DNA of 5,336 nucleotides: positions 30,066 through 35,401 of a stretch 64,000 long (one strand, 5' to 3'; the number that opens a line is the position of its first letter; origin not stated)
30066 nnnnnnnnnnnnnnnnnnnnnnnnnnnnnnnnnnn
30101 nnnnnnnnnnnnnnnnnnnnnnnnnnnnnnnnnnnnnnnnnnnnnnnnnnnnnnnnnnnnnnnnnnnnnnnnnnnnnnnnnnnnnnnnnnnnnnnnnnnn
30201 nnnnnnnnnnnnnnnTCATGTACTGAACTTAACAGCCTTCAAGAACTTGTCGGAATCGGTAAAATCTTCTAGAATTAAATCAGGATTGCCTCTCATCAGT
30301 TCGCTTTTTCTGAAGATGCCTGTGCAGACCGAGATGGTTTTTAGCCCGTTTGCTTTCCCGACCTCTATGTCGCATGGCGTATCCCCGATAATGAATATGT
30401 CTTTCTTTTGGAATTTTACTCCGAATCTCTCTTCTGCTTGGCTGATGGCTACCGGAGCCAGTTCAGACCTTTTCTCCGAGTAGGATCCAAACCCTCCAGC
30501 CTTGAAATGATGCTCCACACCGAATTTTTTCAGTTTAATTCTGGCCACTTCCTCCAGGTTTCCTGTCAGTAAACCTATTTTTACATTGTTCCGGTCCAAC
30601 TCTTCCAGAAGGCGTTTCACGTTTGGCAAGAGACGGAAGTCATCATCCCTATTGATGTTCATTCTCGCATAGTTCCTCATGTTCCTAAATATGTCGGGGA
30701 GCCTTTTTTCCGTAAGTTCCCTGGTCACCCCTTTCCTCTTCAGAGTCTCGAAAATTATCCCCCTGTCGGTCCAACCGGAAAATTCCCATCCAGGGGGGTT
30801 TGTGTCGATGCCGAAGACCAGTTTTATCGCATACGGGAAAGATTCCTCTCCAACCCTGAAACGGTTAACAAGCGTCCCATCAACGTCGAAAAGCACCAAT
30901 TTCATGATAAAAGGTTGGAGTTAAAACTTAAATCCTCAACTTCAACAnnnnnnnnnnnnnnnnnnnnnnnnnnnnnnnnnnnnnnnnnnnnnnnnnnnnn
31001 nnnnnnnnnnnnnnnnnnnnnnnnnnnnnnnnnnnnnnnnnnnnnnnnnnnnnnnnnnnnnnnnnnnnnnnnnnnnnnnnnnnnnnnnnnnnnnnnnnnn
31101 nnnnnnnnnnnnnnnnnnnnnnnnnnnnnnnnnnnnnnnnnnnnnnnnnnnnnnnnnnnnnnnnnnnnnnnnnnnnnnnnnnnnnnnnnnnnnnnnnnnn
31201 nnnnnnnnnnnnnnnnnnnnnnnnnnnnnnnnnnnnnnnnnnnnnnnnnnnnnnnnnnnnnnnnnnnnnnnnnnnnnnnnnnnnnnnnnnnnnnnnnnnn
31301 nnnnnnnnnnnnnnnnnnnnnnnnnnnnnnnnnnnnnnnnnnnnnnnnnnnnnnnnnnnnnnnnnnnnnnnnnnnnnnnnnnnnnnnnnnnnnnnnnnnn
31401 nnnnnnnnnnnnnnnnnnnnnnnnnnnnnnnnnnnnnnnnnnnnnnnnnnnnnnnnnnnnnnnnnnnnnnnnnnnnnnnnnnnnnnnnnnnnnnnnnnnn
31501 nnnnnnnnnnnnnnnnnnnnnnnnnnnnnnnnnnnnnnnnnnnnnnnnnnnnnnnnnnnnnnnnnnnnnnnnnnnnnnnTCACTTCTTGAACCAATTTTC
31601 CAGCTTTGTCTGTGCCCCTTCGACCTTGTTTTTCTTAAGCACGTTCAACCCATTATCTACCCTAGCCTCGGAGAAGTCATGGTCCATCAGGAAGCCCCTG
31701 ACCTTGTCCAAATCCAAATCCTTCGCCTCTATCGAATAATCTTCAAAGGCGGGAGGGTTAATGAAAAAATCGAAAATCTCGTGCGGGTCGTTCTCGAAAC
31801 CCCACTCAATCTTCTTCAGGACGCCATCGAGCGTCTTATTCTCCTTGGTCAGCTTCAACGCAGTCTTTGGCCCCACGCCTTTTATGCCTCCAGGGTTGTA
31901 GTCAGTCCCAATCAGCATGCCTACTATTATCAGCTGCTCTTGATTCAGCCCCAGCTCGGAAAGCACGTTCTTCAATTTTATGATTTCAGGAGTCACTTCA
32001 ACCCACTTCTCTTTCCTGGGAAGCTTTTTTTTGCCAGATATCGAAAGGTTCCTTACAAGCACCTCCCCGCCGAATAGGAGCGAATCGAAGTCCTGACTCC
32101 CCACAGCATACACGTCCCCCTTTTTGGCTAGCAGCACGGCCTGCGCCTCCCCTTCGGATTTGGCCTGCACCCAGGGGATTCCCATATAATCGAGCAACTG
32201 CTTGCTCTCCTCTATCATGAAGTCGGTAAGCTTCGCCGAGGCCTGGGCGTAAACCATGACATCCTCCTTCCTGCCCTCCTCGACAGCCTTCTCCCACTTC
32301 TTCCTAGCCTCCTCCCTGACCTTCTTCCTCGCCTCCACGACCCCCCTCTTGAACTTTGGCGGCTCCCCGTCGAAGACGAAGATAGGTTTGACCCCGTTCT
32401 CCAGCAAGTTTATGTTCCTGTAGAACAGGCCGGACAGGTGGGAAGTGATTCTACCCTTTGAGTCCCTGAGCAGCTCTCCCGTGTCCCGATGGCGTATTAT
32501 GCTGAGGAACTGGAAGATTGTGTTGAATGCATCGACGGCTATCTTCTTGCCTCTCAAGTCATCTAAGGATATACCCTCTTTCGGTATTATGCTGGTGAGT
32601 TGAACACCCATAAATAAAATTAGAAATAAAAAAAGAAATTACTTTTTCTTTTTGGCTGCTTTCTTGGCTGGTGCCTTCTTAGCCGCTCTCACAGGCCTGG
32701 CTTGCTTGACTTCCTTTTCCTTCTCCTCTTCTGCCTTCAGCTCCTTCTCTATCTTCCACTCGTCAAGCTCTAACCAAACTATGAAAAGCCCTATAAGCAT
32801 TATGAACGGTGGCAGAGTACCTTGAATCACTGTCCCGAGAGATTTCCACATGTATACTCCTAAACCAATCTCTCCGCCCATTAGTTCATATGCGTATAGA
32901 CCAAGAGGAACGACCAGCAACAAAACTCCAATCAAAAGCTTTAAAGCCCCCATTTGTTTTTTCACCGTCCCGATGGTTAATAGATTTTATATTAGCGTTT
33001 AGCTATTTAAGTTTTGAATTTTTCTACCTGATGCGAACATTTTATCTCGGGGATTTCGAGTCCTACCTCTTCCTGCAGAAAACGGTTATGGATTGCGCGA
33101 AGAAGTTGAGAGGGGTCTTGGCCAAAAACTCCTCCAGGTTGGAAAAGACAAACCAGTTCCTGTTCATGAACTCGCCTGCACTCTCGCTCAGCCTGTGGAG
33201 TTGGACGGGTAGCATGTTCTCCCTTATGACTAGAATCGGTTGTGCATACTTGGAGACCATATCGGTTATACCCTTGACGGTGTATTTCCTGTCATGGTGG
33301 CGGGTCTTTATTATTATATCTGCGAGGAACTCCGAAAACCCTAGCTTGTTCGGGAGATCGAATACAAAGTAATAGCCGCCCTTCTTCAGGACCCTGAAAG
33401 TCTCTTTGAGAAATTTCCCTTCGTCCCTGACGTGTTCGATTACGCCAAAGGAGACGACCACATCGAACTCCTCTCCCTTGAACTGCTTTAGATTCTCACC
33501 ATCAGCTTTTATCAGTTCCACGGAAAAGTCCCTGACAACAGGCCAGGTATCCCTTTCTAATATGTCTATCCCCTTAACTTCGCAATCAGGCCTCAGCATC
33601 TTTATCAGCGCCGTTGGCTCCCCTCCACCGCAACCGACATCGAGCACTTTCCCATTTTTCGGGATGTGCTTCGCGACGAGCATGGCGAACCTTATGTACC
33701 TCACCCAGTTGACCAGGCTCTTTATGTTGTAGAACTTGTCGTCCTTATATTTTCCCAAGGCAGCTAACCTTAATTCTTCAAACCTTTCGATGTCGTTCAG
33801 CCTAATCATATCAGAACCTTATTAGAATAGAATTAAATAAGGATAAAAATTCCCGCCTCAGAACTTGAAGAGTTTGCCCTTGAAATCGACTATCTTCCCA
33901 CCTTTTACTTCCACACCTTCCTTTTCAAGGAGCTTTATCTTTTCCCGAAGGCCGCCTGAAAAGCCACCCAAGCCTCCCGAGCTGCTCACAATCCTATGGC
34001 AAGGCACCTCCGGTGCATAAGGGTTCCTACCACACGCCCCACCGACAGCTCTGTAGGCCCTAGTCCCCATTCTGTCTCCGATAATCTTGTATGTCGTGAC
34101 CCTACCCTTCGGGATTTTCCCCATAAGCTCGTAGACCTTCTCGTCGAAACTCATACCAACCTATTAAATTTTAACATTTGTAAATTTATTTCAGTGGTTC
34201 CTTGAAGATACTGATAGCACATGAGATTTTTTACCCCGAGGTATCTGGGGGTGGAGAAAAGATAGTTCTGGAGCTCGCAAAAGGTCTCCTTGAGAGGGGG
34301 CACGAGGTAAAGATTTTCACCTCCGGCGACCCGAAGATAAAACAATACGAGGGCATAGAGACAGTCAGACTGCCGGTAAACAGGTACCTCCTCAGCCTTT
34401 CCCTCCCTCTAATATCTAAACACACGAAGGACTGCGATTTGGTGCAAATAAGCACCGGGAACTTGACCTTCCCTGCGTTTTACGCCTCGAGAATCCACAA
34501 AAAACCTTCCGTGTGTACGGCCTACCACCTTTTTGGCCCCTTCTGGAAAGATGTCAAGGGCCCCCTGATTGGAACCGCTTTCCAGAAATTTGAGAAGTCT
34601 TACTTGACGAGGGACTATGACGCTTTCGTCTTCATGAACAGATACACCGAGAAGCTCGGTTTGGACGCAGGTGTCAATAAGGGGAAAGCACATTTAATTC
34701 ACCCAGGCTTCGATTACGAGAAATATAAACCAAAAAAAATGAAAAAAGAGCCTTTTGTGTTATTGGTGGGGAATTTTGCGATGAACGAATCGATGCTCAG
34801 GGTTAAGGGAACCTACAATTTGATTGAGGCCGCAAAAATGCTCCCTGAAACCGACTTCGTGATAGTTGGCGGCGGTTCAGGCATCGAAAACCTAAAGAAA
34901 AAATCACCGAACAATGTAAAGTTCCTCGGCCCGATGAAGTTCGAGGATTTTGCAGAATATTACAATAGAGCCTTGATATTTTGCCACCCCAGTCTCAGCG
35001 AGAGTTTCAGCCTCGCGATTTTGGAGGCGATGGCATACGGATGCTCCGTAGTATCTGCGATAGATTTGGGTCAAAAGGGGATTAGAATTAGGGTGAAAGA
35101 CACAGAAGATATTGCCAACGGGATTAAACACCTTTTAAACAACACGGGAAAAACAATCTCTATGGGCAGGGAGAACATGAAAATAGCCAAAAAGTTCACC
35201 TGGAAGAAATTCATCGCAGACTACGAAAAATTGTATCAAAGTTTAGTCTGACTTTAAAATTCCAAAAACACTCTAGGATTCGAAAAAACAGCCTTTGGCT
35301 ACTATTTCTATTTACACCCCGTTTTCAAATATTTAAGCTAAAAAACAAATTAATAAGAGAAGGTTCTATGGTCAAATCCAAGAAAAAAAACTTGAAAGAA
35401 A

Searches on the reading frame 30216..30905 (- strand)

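Call 55: search_protein_families(library=pfam, proteins=[window:30216-30905:-], max_evalue=0.0001)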
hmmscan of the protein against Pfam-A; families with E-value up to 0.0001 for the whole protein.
window:30216-30905:- (229 aa): 4 families
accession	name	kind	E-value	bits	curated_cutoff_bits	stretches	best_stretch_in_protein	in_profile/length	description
PF00702.32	Hydrolase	-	2.7e-19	70.8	26.4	1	1-187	1-191/191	haloacid dehalogenase-like hydrolase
PF13419.12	HAD_2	-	2.1e-18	67.5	23.8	1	4-193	1-178/178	Haloacid dehalogenase-like hydrolase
PF13242.12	Hydrolase_like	-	1.5e-10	41.3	22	1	151-217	7-74/75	HAD-hyrolase-like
PF12710.13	HAD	-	1.9e-09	38.7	27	1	4-182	1-187/189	haloacid dehalogenase-like hydrolase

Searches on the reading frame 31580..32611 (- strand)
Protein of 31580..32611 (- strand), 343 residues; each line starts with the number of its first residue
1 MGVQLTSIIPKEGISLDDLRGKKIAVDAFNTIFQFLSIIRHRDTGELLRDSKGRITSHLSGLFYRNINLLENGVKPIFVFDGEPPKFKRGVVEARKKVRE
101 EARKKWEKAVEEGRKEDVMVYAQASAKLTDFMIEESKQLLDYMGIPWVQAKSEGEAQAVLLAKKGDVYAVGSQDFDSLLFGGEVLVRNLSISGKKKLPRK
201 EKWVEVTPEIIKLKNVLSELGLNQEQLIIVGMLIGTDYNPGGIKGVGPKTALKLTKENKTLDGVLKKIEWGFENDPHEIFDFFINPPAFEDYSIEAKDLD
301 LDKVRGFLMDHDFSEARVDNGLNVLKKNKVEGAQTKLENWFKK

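Call 55: search_protein_families(library=pfam, proteins=[window:31580-32611:-], max_evalue=0.0001)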
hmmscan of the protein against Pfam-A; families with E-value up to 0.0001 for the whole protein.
window:31580-32611:- (343 aa): 3 families
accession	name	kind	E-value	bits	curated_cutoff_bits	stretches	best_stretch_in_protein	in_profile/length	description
PF00867.23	XPG_I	-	5.4e-25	88.1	24.9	1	144-237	1-89/89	XPG I-region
PF00752.23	XPG_N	-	3.2e-17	63.3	22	1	1-102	1-101/101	XPG N-terminal domain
PF01367.25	5_3_exonuc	-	8.4e-05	23.4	40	0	239-269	19-49/97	5'-3' exonuclease, C-terminal SAM fold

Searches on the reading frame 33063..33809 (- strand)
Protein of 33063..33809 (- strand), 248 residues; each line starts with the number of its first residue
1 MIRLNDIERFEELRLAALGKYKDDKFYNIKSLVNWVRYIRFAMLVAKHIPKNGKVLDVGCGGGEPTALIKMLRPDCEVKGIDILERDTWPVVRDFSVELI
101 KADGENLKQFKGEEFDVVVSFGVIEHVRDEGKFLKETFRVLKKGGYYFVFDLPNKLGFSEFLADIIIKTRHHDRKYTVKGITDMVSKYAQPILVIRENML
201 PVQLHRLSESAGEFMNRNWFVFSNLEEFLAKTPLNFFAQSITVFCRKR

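Call 55: search_protein_families(library=pfam, proteins=[window:33063-33809:-], max_evalue=0.0001)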
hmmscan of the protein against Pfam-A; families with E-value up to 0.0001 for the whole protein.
window:33063-33809:- (248 aa): 8 families
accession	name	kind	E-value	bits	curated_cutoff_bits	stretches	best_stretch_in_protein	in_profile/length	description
PF08241.18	Methyltransf_11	-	8.6e-18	65.2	21.2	1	56-148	1-94/95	Methyltransferase domain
PF13847.12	Methyltransf_31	-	1.3e-14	54.5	27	1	97-150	56-110/145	Methyltransferase domain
PF13649.12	Methyltransf_25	-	3.2e-14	53.8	27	1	55-145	1-97/97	Methyltransferase domain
PF13489.12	Methyltransf_23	-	7.3e-14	52.3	27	1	44-154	15-120/164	Methyltransferase domain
PF08242.18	Methyltransf_12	-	2.2e-11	44.8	30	1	56-146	1-97/98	Methyltransferase domain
PF01209.24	Ubie_methyltran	-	1.6e-10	41.2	20.1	1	41-151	38-153/233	ubiE/COQ5 methyltransferase family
PF07021.18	MetW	-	3e-09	37.2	21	1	44-144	6-105/193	Methionine biosynthesis protein MetW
PF02353.26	CMAS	-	2e-05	24.5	27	1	53-147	64-162/273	Mycolic acid cyclopropane synthetase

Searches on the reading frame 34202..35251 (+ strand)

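Call 56: search_protein_families(library=pfam, proteins=[window:34202-35251:+], max_evalue=0.0001)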
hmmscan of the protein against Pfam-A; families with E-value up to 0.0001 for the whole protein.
window:34202-35251:+ (349 aa): 5 families
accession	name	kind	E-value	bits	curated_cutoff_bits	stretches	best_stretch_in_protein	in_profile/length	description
PF13692.12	Glyco_trans_1_4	-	2.2e-20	73.8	27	1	185-314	3-142/142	Glycosyl transferases group 1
PF00534.26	Glycos_transf_1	-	6.3e-20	71.8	26.4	1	178-317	10-161/172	Glycosyl transferases group 1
PF13439.12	Glyco_transf_4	-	6.1e-17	62.6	28.5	1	16-173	2-169/170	Glycosyltransferase Family 4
PF13579.12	Glyco_trans_4_4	-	6.3e-10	40.1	29.7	1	16-169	1-158/158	Glycosyl transferase 4-like domain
PF13524.12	Glyco_trans_1_2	-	5.8e-07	30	25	1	206-339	4-140/144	Glycosyl transferase-like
